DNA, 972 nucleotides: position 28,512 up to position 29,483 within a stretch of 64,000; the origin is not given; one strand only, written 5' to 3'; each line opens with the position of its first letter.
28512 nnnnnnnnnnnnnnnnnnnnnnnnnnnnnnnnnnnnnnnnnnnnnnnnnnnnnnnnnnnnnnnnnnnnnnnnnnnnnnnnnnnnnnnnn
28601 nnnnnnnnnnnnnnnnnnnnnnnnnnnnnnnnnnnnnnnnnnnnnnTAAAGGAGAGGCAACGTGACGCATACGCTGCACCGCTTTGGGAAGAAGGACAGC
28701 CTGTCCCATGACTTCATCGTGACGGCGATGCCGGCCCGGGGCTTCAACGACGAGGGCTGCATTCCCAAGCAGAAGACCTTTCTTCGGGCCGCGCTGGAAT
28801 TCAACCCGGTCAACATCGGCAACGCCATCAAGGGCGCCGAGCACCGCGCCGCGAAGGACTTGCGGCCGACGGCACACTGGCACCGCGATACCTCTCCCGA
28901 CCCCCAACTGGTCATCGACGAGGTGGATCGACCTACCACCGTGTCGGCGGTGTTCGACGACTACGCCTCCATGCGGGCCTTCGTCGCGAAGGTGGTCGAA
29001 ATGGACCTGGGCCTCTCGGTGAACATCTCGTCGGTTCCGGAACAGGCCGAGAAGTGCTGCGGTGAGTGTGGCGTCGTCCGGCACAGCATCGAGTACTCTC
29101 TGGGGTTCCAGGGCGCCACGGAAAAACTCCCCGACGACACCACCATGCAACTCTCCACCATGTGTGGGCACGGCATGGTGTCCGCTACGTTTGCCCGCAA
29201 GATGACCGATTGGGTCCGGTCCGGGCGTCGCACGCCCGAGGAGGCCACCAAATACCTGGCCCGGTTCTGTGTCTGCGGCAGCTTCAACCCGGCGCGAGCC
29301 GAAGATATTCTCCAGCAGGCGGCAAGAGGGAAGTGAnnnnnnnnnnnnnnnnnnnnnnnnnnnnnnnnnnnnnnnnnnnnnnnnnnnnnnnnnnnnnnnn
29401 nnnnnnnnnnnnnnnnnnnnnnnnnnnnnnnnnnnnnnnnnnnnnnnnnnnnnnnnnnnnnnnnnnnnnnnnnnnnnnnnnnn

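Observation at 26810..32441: Six-gene operon coupling an orphan TRAP binding protein, two Fe-S/Cys-rich proteins and E1 alpha/beta with no E2 or E3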

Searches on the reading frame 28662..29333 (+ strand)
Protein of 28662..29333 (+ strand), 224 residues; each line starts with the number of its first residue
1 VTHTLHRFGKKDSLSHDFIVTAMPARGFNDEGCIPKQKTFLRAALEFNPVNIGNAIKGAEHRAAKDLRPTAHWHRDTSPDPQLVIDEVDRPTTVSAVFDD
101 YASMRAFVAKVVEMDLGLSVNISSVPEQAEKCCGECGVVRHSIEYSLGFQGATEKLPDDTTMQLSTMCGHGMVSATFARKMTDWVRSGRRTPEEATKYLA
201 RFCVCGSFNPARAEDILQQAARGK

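Call 4: search_protein_families(library=pfam, proteins=[window:28662-29333:+], max_evalue=0.01)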
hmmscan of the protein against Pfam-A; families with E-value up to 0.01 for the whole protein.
window:28662-29333:+ (224 aa): 0 families

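Call 5: search_protein_families(library=ncbifam, proteins=[window:28662-29333:+], max_evalue=0.01)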
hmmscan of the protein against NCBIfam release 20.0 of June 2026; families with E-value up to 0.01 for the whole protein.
window:28662-29333:+ (224 aa): 0 families

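Call 7: find_encoding_contigs(protein=window:28662-29333:+, flank=10000, max_places=6)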
Protein window:28662-29333:+ (224 aa): 4 contigs read that carry it; 3 places shown.
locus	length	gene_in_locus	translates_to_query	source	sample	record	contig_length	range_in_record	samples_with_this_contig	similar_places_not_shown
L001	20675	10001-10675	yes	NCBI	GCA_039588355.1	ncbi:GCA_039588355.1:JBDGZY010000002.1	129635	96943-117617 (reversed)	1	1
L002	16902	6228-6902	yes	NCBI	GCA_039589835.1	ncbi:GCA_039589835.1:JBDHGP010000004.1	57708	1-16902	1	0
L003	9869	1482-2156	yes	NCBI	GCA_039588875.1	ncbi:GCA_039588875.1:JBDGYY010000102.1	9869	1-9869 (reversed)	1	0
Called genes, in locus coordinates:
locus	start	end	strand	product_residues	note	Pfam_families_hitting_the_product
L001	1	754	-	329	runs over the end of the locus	-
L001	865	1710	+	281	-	PF13483:Lactamase_B_3, PF12706:Lactamase_B_2 (weak)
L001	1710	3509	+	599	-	PF00999:Na_H_Exchanger, PF02254:TrkA_N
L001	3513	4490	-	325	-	PF04199:Cyclase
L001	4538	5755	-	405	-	-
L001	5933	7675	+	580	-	PF04389:Peptidase_M28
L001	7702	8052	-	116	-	-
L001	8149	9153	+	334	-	PF03480:DctP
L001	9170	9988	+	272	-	PF00037:Fer4, PF12837:Fer4_6 (weak), PF12838:Fer4_7 (weak), PF13187:Fer4_9 (weak), PF13237:Fer4_10, PF14697:Fer4_21 (weak)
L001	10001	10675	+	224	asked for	-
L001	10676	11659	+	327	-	PF00676:E1_dh, PF02775:TPP_enzyme_C (weak)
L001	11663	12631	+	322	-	PF02779:Transket_pyr, PF02780:Transketolase_C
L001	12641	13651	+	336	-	PF00144:Beta-lactamase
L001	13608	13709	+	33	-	-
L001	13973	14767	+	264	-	PF13349:DUF4097 (weak)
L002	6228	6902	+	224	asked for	-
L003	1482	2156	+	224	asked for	-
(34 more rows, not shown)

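Call 8: find_homologous_proteins(query=window:28662-29333:+)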
Query window:28662-29333:+ (224 aa): 2146 proteins with E <= 0.001 among 2615 candidates; the best 120 are listed.
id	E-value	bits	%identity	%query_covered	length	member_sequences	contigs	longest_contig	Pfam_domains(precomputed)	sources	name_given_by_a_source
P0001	2.6e-149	513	100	100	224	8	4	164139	-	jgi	jgi:hypothetical protein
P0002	1.9e-131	454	88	100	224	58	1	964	-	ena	-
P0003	2.1e-126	438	83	100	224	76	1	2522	-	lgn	-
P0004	5.7e-113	394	73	100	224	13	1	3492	-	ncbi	-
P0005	1.7e-112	393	75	98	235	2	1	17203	-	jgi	-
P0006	6.7e-112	391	73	100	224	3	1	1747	-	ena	-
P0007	1.5e-111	389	73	100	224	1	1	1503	-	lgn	-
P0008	1.5e-111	389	71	100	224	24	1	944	-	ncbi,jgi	-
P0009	9.4e-110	384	71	100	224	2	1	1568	-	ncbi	-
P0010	1.2e-106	373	71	100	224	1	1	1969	-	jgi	jgi:hypothetical protein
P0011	3.0e-106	372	70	100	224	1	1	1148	-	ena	-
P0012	1.0e-105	370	69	100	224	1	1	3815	-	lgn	-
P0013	1.8e-105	370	69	100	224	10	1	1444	-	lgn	-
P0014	3.8e-105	368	68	100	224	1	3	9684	-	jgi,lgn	-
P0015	1.5e-104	367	69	100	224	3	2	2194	-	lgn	-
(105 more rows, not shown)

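Call 9: search_solved_structures(query=window:28662-29333:+, max_evalue=10)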
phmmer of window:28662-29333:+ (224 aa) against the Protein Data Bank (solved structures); distinct sequences matched with E-value up to 10: 3.
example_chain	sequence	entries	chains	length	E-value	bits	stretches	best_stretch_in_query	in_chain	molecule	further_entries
6iy6_C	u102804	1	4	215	1.4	11.9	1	121-168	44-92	Aminoacyl tRNA synthase complex-interacting multifunctional protein 2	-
5a34_B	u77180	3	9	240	1.4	11.9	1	121-168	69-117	AMINOACYL TRNA SYNTHASE COMPLEX-INTERACTING MULTIFUNCTIONAL PROTEIN 2 | AMINOACYL TRNA SYNTHASE COMPLEX-INTERACTING MULTIFUNCTIONA L PROTEIN 2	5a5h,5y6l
5a1n_B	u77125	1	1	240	1.6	11.7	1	121-168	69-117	AMINOACYL TRNA SYNTHASE COMPLEX-INTERACTING MULTIFUNCTIONAL PROTEIN 2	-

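Call 14: find_related_loci(query=A1, collection=genome_contigs, flank=10000)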
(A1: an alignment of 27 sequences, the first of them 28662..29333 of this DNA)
Query A1 (224 aa) in genome_contigs; peptide patterns used: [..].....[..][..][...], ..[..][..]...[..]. (x = any residue, [..] = any of these).
599 stretches matched a pattern (row limit reached: there are more); 520 encode a relative of the query (tblastn E <= 1e-3); the best 80 are kept; 80 distinct loci.
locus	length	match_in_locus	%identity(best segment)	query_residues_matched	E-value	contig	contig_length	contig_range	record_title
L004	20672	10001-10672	67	1-224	3e-108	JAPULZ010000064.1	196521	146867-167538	MAG: Gemmatimonadetes bacterium isolate KW1-S21_32 KW1-S21_32_cg64, whole genome shotgun sequence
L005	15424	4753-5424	66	1-224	8e-105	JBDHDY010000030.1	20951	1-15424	MAG: Gemmatimonadota bacterium isolate M8-44_Bin_129 M8-44_Bin_129_scaffold_14027, whole genome shotgun sequence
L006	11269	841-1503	63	1-221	2e-99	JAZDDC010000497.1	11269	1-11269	MAG: Gemmatimonadota bacterium isolate LQ971M_Bin_17 LQ971M_Bin_17_scaffold_497, whole genome shotgun sequence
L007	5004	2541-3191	59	1-217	4e-88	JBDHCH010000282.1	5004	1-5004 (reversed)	MAG: Gemmatimonadota bacterium isolate M8-12_Bin_85 M8-12_Bin_85_scaffold_77099, whole genome shotgun sequence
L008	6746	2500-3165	58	1-222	5e-88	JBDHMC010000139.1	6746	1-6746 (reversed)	MAG: Gemmatimonadota bacterium isolate Meg19_46_Bin_236 Meg19_46_Bin_236_scaffold_31176, whole genome shotgun sequence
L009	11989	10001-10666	55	1-222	1e-87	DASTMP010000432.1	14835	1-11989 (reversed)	MAG TPA_asm: Blastocatellia bacterium isolate SMAG_U3747 k141_2187403, whole genome shotgun sequence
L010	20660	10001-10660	57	1-220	1e-87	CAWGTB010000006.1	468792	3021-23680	MAG: uncultured Solibacteraceae bacterium isolate MFD05513.bin.2.146 genome assembly, contig: contig_28373, whole genome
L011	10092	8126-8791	56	1-222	6e-87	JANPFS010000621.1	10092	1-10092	MAG: Blastocatellia bacterium isolate VAR_78_concoct_101 VAR_78_k141_1061692, whole genome shotgun sequence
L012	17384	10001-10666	55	1-222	4e-87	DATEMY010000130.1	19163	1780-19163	MAG TPA_asm: Blastocatellia bacterium isolate SMAG_U8955 k141_2686346, whole genome shotgun sequence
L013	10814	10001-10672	54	1-224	3e-86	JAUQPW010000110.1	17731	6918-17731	MAG: bacterium isolate JZ-2.bins.100.201901 NODE_5820_length_17731_cov_1.503579, whole genome shotgun sequence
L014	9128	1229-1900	56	1-224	8e-86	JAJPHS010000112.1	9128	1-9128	MAG: Terriglobia bacterium isolate Centralia_MAG_187 k107_24865347, whole genome shotgun sequence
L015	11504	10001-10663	56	1-220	1e-85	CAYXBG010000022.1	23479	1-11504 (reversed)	MAG TPA_asm: uncultured Acidobacteriota bacterium isolate binchicken_co46_642 genome assembly, contig: NODE_3945_length_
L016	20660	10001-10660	56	1-220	2e-85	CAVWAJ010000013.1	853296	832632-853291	MAG: Terriglobia bacterium isolate MFD03726.bin.1.222 genome assembly, contig: contig_28356, whole genome shotgun sequen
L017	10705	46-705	56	1-220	1e-85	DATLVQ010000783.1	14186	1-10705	MAG TPA_asm: Bryobacteraceae bacterium isolate SMAG_U13196 k141_166263, whole genome shotgun sequence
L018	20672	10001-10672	56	1-224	5e-85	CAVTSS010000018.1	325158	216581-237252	MAG: Terriglobia bacterium isolate MFD05377.bin.2.43 genome assembly, contig: contig_80807, whole genome shotgun sequenc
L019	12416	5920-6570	57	1-217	3e-85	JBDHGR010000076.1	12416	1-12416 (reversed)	MAG: Gemmatimonadota bacterium isolate M8-58_Bin_476 M8-58_Bin_476_scaffold_25338, whole genome shotgun sequence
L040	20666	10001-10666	55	1-222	6e-83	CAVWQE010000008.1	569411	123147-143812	MAG: uncultured Acidobacteriota bacterium isolate MFD04967.bin.1.175 genome assembly, contig: contig_49933, whole genome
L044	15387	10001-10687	53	1-220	1e-82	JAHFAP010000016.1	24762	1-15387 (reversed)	MAG: Deltaproteobacteria bacterium isolate nzgw178 NODE_721_length_24763_cov_6.114033, whole genome shotgun sequence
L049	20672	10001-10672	56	1-224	4e-82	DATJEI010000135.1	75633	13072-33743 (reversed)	MAG TPA_asm: Bryobacteraceae bacterium isolate SMAG_U15429 k141_2907108, whole genome shotgun sequence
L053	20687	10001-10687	54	1-220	9e-82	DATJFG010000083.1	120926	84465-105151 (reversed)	MAG TPA_asm: Verrucomicrobiia bacterium isolate SMAG_U15454 k141_9503374, whole genome shotgun sequence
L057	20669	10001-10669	55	1-223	9e-82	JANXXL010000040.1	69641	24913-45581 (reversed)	MAG: Bryobacterales bacterium isolate GL140_2_metabat_99_sub GL140_2_k141_2472705, whole genome shotgun sequence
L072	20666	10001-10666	53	1-222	7e-81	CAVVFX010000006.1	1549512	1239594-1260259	MAG: Terriglobia bacterium isolate MFD01716.bin.2.1 genome assembly, contig: contig_13812, whole genome shotgun sequence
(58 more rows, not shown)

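Call 19: predict_structure(alignment_id=A1)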
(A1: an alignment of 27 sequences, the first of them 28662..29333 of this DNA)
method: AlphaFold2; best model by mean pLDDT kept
length: 224 residues; sequences in the alignment: 27
mean_pLDDT: 76.5   pTM: 0.77
mean pLDDT of the five models: 76.5, 76.2, 74.8, 71.9, 71.8
residues with pLDDT >= 90: 49; 70-90: 109; 50-70: 45; < 50: 21
segments of 3 or more residues with pLDDT < 50: 1-4, 59-65, 141-149
pLDDT, mean of each block of 10 residues (from residue 1): 48 70 77 91 93 69 48 61 88 87 91 87 74 72 44 71 79 84 94 89 75 89 82
secondary structure, 60 per line:
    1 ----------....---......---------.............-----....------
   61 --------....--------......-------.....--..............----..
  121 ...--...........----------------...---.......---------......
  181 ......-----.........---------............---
elements in order: H11-14 E18-23 H33-45 E51-54 H69-72 H81-86 E94-98 H101-114 E119-123 H126-136 H159-165 H175-186 H192-200 H210-221

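Call 38: search_solved_structures(query=A1, max_evalue=10)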
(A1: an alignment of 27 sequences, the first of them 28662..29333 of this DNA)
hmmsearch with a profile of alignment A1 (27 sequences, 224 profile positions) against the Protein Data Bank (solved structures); distinct sequences matched with E-value up to 10: 0.

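Call 40: search_protein_families(library=pfam, proteins=[L072:7854-9146:+, L012:10694-12070:+, L057:4976-7849:+, L049:3773-4825:-], max_evalue=0.0001)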
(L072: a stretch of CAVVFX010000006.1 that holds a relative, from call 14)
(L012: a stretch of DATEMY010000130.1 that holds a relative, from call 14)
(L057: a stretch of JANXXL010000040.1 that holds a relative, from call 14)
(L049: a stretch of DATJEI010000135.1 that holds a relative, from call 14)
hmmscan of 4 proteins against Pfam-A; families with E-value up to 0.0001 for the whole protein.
L072:7854-9146:+ (431 aa): 2 families
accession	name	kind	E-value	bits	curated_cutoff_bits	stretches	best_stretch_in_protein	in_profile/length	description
PF07690.21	MFS_1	-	1.7e-70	238.1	33.4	2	29-390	2-347/347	Major Facilitator Superfamily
PF00083.30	Sugar_tr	-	3.6e-05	23.3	22.3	0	382-423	55-96/452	Sugar (and other) transporter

L012:10694-12070:+ (459 aa): 2 families
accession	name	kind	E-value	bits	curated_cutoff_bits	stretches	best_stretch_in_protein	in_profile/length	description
PF01979.26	Amidohydro_1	-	1.6e-28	100.4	25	1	94-458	1-345/345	Amidohydrolase family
PF07969.17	Amidohydro_3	-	4e-20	73.2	29.7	1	116-458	153-471/472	Amidohydrolase family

L057:4976-7849:+ (958 aa): 5 families
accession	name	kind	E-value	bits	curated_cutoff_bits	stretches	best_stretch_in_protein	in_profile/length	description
PF02913.24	FAD-oxidase_C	-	1.8e-49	169.1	21.2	1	271-521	2-248/248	FAD linked oxidases, C-terminal domain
PF01565.28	FAD_binding_4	-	3.2e-37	127.8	26.4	1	48-185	1-138/139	FAD binding domain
PF13183.11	Fer4_8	-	1.4e-09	38.8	27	1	558-636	2-68/68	4Fe-4S dicluster domain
PF13534.11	Fer4_17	-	3.3e-07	31.2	22.2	1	561-637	2-61/61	4Fe-4S dicluster domain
PF02754.22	CCG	-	4e-05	24.1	20.6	0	855-937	3-83/85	Cysteine-rich domain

L049:3773-4825:- (350 aa): 2 families
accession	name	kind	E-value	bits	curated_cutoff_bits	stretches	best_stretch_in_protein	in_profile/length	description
PF01168.26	Ala_racemase_N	-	2.5e-31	109.6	24.1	1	13-230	2-215/220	Alanine racemase, N-terminal domain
PF14031.13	D-ser_dehydrat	-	1.4e-14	55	22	1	248-333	3-96/97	Putative serine dehydratase domain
